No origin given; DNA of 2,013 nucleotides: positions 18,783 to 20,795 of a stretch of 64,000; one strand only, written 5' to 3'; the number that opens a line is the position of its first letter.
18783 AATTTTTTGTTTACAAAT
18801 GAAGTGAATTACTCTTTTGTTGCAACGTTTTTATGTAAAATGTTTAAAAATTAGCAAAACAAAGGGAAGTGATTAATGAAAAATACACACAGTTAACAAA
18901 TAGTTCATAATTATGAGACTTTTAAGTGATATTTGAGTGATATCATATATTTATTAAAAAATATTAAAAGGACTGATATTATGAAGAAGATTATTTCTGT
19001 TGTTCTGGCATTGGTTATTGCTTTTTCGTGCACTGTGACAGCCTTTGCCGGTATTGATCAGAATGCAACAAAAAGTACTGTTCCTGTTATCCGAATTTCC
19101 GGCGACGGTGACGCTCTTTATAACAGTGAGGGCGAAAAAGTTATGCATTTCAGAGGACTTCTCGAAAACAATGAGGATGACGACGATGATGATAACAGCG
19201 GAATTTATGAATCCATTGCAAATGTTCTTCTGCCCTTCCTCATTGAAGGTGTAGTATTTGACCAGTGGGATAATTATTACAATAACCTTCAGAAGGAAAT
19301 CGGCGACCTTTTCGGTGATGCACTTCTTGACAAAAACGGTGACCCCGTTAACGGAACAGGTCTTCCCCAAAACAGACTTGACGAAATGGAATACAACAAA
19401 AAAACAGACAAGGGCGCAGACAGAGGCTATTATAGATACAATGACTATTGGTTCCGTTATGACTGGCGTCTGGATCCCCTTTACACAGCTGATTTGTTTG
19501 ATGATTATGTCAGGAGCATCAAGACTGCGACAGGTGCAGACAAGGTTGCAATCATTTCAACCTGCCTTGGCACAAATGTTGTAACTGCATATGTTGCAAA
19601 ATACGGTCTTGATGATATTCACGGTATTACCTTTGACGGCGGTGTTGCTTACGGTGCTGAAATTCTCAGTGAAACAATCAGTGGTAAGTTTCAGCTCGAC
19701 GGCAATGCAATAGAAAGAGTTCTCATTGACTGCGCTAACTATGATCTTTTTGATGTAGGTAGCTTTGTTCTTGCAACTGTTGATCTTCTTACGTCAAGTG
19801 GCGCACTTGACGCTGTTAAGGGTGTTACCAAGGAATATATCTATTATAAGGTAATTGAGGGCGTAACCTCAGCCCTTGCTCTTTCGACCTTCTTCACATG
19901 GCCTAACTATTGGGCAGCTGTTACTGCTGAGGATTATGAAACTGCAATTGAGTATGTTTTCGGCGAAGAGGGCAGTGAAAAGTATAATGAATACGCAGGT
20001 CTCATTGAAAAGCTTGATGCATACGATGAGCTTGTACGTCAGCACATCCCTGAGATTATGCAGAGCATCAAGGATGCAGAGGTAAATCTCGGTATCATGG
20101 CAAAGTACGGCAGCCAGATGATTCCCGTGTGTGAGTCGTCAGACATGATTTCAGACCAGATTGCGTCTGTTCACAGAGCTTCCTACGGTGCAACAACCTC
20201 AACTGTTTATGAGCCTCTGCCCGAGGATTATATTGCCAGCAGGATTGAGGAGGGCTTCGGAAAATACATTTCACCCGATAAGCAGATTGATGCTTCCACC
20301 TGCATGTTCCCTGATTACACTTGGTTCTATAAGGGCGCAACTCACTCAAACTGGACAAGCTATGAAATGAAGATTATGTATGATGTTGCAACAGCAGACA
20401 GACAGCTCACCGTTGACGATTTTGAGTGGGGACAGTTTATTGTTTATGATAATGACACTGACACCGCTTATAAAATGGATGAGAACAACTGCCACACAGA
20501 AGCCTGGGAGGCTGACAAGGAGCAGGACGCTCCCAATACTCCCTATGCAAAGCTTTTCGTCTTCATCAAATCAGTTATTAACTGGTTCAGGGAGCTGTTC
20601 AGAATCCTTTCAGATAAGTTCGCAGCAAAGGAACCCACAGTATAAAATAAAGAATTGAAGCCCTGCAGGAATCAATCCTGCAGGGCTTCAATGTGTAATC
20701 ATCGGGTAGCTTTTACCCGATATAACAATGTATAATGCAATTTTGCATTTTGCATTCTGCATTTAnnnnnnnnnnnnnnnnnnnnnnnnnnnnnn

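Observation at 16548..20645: Two paralogous loci with the same divergent layout: module-repeat protein on the minus strand, secreted tail-bearing partner on the plus strand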

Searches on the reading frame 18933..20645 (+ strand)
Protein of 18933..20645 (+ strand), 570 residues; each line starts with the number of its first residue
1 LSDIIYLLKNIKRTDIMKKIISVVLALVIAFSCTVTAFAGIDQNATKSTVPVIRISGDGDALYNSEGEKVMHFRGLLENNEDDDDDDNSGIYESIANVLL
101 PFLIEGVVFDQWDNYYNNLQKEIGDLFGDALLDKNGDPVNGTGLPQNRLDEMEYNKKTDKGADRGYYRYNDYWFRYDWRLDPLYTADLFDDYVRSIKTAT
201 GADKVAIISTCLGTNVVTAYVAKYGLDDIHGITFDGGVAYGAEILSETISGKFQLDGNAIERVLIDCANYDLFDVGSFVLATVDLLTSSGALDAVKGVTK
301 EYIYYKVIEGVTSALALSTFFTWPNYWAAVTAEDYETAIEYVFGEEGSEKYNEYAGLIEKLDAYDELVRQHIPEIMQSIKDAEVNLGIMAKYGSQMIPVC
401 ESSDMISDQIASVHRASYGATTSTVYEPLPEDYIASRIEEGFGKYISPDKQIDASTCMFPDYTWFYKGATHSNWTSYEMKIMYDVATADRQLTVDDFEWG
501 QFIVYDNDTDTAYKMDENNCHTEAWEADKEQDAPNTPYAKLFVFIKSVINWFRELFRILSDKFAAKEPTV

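Call 4: search_protein_families(library=pfam, proteins=[window:18933-20645:+], max_evalue=0.1)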
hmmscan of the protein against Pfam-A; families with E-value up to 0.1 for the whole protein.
window:18933-20645:+ (570 aa): 1 family
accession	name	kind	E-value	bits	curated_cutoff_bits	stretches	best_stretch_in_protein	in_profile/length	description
PF00561.26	Abhydrolase_1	-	1.4e-05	25.3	25.8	1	184-324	50-158/245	alpha/beta hydrolase fold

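Call 5: search_protein_families(library=ncbifam, proteins=[window:18933-20645:+], max_evalue=0.1)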
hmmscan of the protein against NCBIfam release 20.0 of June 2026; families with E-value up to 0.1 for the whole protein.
window:18933-20645:+ (570 aa): 2 families
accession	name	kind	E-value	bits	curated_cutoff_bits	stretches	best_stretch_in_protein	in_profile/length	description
TIGR01250.1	pro_imino_pep_2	subfamily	0.017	14.7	167.65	1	182-240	75-132/288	proline iminopeptidase-family hydrolase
NF040942.2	hypo_ExtJ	equivalog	0.061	13.7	52.5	0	17-40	1-24/77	selenite/tellurite reduction operon protein ExtJ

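Call 26: search_solved_structures(query=window:18933-20645:+, max_evalue=1, show_alignments=2)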
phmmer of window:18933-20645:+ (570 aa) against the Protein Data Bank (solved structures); distinct sequences matched with E-value up to 1: 0.

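Call 30: find_homologous_proteins(query=window:18981-20645:+)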
Query window:18981-20645:+ (554 aa): 1675 proteins with E <= 0.001 among 8000 candidates; the best 120 are listed.
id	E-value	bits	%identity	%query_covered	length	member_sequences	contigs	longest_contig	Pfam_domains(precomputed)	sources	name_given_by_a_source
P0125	0.0e+0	1089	84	99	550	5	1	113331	-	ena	-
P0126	0.0e+0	1088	83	99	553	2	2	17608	-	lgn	-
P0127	0.0e+0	1081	84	99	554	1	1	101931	-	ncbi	-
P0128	0.0e+0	1077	83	99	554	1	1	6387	PF00561.27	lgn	-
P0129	0.0e+0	1067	83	99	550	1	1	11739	PF00561.27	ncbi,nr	ncbi:MAG: alpha/beta fold hydrolase [Acutalibacteraceae bacterium]|nr:alpha/beta fold hydrolase [Acu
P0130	0.0e+0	1065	83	99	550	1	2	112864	PF00561.27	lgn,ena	-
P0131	0.0e+0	1062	82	99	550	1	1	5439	PF00561.27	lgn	-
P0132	0.0e+0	1060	82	99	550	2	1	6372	PF00561.27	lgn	-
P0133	0.0e+0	1047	82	99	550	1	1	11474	PF00561.27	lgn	-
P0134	0.0e+0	1042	81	99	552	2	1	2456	PF00561.27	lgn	-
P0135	0.0e+0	1022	79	99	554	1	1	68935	-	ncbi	-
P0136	0.0e+0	1018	79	99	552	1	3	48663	-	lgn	-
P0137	1.1e-292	990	77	99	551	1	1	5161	PF00561.27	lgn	-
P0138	2.9e-292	988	76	100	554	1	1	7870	PF00561.27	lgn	-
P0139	6.3e-290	981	75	100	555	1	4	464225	PF00561.27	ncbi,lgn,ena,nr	ncbi:MAG: hypothetical protein IJ491_03265 [Clostridia bacterium]|nr:hypothetical protein [Clostridi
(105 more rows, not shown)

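Call 48: predict_structure(alignment_id=A3)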
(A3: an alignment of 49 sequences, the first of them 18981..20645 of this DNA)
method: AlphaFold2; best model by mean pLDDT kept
length: 554 residues; sequences in the alignment: 49
mean_pLDDT: 82.5   pTM: 0.82
mean pLDDT of the five models: 82.5, 79.5, 76.7, 74.8, 68.0
residues with pLDDT >= 90: 205; 70-90: 257; 50-70: 68; < 50: 24
segments of 3 or more residues with pLDDT < 50: 62-79, 550-554
pLDDT, mean of each block of 10 residues (from residue 1): 81 69 72 93 80 73 41 43 65 77 77 86 89 94 93 94 93 98 97 90 97 92 69 77 82 74 82 70 62 76 82 85 88 91 95 91 96 80 76 67 85 95 96 93 92 80 95 97 94 89 86 83 86 85 65 40
secondary structure, 60 per line:
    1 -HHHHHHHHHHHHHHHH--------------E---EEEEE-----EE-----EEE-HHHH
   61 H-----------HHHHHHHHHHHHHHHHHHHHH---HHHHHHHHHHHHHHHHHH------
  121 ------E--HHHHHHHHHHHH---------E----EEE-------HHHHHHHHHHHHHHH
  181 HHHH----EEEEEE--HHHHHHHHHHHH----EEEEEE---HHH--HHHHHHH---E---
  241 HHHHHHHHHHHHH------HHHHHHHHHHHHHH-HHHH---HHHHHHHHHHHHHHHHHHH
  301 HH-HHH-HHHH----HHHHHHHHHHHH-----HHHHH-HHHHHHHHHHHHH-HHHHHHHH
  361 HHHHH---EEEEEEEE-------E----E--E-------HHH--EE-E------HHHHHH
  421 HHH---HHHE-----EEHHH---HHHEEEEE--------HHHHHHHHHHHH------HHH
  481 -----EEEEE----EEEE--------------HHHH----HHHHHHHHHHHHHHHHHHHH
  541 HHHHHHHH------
elements in order: H2-17 E36-40 E53-55 H57-61 H73-93 H97-114 H130-141 E156-158 H166-184 E189-194 H197-208 E213-218 H227-233 H241-253 H260-273 H275-278 H282-302 H308-311 H316-327 H333-337 H339-351 H353-365 E369-376 H415-423 E447-451 H460-471 E486-490 E495-498 H513-516 H521-548
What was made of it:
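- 19563..19565 (+): Codon of Cys195, at the nucleophile elbow (STCLG). Lies between strand 189-194 and helix 197-208 in the model (call 48).
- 20343..20345 (+): Codon of His455, the probable catalytic His. Follows strand 447-451 (call 48).
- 20541..20624 (+): PA tail: amphipathic helix, aa 521-548. Helix in the model (call 48).
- On Cohesin-dockerin scaffold/cargo system: The tail is a single helix (call 48).
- On C-terminal amphipathic-helix membrane anchor: Helix in the PA model (call 48).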

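Call 51: fold_search(model_id=the predicted structure, library=pdb)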
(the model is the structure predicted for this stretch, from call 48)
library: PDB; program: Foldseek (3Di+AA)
matches with E <= 10: 995; with E <= 0.001: 0
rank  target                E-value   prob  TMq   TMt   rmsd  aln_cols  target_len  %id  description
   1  4r1d_A                4.9e-03  0.91  0.22  0.23  19.4       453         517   14  The crystal structure of Tle4-Tli4 complex (released 2014-12-17)
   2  7sfm                  8.6e-03  0.84  0.16  0.19  14.3       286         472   14  Mycobacterium tuberculosis Hip1 crystal structure (released 2022-08-24)
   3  4q3l_A                9.5e-03  0.91  0.14  0.25  13.1       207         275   11  Crystal structure of MGS-M2, an alpha/beta hydrolase enzyme from a Medee basin deep-sea metagenome library (released 2015-02-25)
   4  5y2y_A                9.5e-03  0.66  0.13  0.21  14.4       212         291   15  Crystal structure of HaloTag (M175C) complexed with dansyl-PEG2-HaloTag ligand (released 2017-09-06)
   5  1cqw                  1.0e-02  0.57  0.13  0.20  15.4       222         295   13  NAI COCRYSTALLISED WITH HALOALKANE DEHALOGENASE FROM A RHODOCOCCUS SPECIES (released 1999-08-31)
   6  4f60                  1.1e-02  0.60  0.13  0.21  15.4       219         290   12  Crystal structure of Rhodococcus rhodochrous haloalkane dehalogenase mutant (T148L, G171Q, A172V, C176F). (released 2013-01-23)
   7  9md8                  1.1e-02  0.80  0.16  0.18  14.0       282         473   14  Hip1 complex with inhibitor #2 (Hip1-2) via Ser228 (released 2025-12-17)
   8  3sk0                  1.1e-02  0.54  0.12  0.19  14.4       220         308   12  structure of Rhodococcus rhodochrous haloalkane dehalogenase DhaA mutant DhaA12 (released 2012-06-27)
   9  8e5w                  1.3e-02  0.66  0.16  0.18  19.2       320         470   13  Crystal structure of dehydroalanine Hip1 (released 2022-12-07)
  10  4kac_A                1.3e-02  0.54  0.13  0.21  13.8       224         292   16  X-Ray Structure of the complex HaloTag2 with HALTS. Northeast Structural Genomics Consortium (NESG) Target OR150. (released 2013-06-05)
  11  4b9a                  1.4e-02  0.63  0.11  0.19  14.7       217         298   12  Structure of a putative epoxide hydrolase from Pseudomonas aeruginosa. (released 2013-02-06)
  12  1bn6                  1.4e-02  0.54  0.12  0.20  15.6       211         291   13  HALOALKANE DEHALOGENASE FROM A RHODOCOCCUS SPECIES (released 2000-02-18)
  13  5uxz_A                1.4e-02  0.51  0.12  0.20  14.7       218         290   14  X-ray crystal structure of Halotag bound to the P9 benzothiadiazole fluorogenic ligand (released 2017-03-08)
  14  6u32                  1.5e-02  0.63  0.14  0.23  15.2       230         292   11  Crystal structure of HaloTag bound to tetramethylrhodamine-HaloTag ligand (released 2020-09-30)
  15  7zbb_A                1.5e-02  0.54  0.13  0.21  13.8       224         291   15  HaloTag with TRaQ-G-ctrl ligand (released 2023-02-01)
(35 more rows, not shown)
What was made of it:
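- On Alpha/beta hydrolase superfamily for PA: Foldseek hits are all alpha/beta hydrolases, though weak, E 5e-3 to 3e-2 (call 51).
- The best Foldseek hit of PA is the T6SS phospholipase Tle4, solved with its immunity protein (call 51, E 5e-3).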

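Call 71: search_solved_structures(query=A3, max_evalue=10, show_alignments=2)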
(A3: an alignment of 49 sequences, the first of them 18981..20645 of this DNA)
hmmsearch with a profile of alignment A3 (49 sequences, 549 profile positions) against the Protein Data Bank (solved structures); distinct sequences matched with E-value up to 10: 11.
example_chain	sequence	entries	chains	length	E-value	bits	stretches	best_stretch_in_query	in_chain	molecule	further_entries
6nkc_A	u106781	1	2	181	0.0084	17.8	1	153-214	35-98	Lipase, Lip_vut1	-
7r1k_A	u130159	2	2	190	0.93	11.1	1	173-218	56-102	Lipase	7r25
4x00_A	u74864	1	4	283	0.95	11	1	177-221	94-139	Putative hydrolase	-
1va4_A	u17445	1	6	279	1.5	10.4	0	171-222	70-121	Arylesterase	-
8pi1_A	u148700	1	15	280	1.6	10.3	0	171-222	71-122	Arylesterase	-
3fob_A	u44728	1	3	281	1.6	10.3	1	171-222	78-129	Bromoperoxidase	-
3hea_A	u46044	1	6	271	1.6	10.3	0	171-223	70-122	Arylesterase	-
3t4u_A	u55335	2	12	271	1.6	10.3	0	171-222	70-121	Arylesterase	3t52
3ia2_A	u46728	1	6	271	1.6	10.3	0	171-222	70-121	Arylesterase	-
3hi4_A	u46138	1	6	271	1.6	10.3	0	171-222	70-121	Arylesterase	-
9t5t_V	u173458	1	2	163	1.6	10.3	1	2-59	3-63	Photosystem II extrinsic protein V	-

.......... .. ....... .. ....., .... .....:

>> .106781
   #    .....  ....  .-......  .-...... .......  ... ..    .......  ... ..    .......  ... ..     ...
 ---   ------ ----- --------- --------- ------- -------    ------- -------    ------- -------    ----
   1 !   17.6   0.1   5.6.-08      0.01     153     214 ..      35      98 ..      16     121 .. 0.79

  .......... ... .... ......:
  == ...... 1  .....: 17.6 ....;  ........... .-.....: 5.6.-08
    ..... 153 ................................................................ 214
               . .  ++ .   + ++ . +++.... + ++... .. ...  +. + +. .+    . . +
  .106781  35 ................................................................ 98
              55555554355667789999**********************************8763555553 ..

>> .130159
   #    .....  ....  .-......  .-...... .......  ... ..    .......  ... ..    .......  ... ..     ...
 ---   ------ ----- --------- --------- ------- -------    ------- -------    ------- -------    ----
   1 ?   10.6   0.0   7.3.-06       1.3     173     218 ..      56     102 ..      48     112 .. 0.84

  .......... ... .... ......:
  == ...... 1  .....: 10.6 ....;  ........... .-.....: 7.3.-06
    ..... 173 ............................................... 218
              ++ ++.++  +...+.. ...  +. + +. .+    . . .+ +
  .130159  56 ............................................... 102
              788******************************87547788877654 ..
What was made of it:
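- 19563..19565 (+): Aligns with the Ser of AHSMG in lipase 6nkc (call 71).
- Closest known: LCAT / class-2 lipase-type alpha/beta hydrolases. Same: Alpha/beta fold, a YDWRL motif upstream of the nucleophile strand, and a lipase-like nucleophile elbow that aligns with AHSMG of lipase 6nkc (call 71).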

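Call 72: search_protein_families(library=pfam, alignment_id=A3, max_evalue=1)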
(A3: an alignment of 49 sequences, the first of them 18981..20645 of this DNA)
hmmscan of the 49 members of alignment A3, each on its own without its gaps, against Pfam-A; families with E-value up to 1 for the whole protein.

A. member 1, window:18981-20645:+ (554 aa): 1 family
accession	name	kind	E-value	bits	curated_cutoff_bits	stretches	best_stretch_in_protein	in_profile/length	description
PF00561.26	Abhydrolase_1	-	1.3e-05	25.4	25.8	1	168-308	50-158/245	alpha/beta hydrolase fold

B. families by the number of members that match (of 49 scanned): 18 families
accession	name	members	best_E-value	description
PF00561.26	Abhydrolase_1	47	2.5e-07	alpha/beta hydrolase fold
PF12146.15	Hydrolase_4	9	0.018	Serine aminopeptidase, S33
PF14297.12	Lin1244_N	8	0.0034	Lin1244/Lin1753-like, N-terminal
PF11503.13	YNR034W-A-like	5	0.0076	YNR034W-A-like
PF23638.1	DUF7145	4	0.0027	Domain of unknown function (DUF7145)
PF23121.1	SPOC_AIPP2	3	0.026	AIPP2, SPOC-like domain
PF05990.18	DUF900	3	0.038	Alpha/beta hydrolase of unknown function (DUF900)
PF02450.21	LCAT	2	0.042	Lecithin:cholesterol acyltransferase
PF01674.24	Lipase_2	1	0.054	Lipase (class 2)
PF23205.1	DUF7063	1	0.055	Domain of unknown function (DUF7063)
PF24065.1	REV3_N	1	0.063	DNA polymerase zeta catalytic subunit, N-terminal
PF03225.19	Viral_Hsp90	1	0.067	Viral heat shock protein Hsp90 homologue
PF20439.3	SpoIVA_C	1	0.086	Sporulation stage IV protein A, C-terminal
PF09581.16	Spore_III_AF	1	0.1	Stage III sporulation protein AF (Spore_III_AF)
PF04383.19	KilA-N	1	0.11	KilA-N domain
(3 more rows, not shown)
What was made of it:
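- On LCAT (PF02450) for the hydrolase PA: 2 of 49 family members match at best E 0.042 (call 72).
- On Alpha/beta hydrolase superfamily for PA: The window protein scores 25.4 bits against a cut-off of 25.8 (call 72).
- Tried and rejected: Rejected as membership (calls 26, 51, 71, 72).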
